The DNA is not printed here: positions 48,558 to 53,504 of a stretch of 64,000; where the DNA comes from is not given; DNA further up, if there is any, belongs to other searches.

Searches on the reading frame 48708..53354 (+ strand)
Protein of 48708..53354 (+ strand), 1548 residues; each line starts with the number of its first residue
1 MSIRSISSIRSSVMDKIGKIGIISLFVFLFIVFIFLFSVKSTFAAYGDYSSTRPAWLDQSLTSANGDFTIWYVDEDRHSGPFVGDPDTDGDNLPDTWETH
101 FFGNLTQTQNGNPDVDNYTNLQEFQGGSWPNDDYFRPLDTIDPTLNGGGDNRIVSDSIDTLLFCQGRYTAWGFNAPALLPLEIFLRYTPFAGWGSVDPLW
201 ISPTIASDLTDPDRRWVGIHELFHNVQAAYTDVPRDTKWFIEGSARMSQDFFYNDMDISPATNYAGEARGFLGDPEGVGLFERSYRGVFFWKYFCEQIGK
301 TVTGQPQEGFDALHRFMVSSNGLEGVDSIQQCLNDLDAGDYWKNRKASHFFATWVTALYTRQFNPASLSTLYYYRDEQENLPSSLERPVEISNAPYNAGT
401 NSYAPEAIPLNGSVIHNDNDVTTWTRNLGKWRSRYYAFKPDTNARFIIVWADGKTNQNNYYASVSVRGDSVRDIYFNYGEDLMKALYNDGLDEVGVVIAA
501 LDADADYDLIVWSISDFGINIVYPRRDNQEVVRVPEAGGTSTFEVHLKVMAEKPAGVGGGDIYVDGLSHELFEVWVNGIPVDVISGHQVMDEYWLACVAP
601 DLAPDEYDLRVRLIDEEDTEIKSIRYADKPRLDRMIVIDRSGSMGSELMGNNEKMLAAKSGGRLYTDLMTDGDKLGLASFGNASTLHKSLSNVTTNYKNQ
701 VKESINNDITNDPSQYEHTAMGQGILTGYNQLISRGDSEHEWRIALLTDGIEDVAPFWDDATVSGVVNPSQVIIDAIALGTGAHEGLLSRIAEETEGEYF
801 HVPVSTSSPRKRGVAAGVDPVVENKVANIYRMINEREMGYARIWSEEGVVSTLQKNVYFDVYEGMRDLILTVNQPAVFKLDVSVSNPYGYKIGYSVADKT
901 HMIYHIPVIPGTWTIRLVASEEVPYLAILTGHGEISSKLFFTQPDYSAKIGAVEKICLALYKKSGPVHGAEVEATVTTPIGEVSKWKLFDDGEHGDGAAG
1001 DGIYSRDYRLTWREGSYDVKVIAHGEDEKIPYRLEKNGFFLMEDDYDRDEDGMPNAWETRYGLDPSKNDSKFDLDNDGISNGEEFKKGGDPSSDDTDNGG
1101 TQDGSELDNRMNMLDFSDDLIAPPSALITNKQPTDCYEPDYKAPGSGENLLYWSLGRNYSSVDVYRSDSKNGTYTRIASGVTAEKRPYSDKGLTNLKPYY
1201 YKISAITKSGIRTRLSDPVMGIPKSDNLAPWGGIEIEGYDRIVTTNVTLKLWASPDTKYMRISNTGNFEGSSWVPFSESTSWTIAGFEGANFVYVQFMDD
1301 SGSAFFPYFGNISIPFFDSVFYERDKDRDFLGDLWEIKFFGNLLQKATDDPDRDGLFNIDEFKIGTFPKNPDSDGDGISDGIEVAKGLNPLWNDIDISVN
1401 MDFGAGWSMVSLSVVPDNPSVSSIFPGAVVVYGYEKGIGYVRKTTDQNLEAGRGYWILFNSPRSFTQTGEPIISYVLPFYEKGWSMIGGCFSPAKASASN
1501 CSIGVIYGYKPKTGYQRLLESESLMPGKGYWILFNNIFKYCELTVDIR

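Call 88: search_protein_families(library=pfam, proteins=[window:48708-53354:+], max_evalue=0.00001)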
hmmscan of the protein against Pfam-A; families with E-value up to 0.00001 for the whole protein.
window:48708-53354:+ (1548 aa): 3 families
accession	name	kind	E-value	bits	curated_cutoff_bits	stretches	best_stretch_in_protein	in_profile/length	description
PF18884.5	TSP3_bac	-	1.3e-08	34.9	25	0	1372-1391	1-20/22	Bacterial TSP3 repeat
PF00092.34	VWA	-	3.8e-07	30.9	23.8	1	635-803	3-163/174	von Willebrand factor type A domain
PF13519.12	VWA_2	-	1.4e-06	29.3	27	1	635-750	2-106/107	von Willebrand factor type A domain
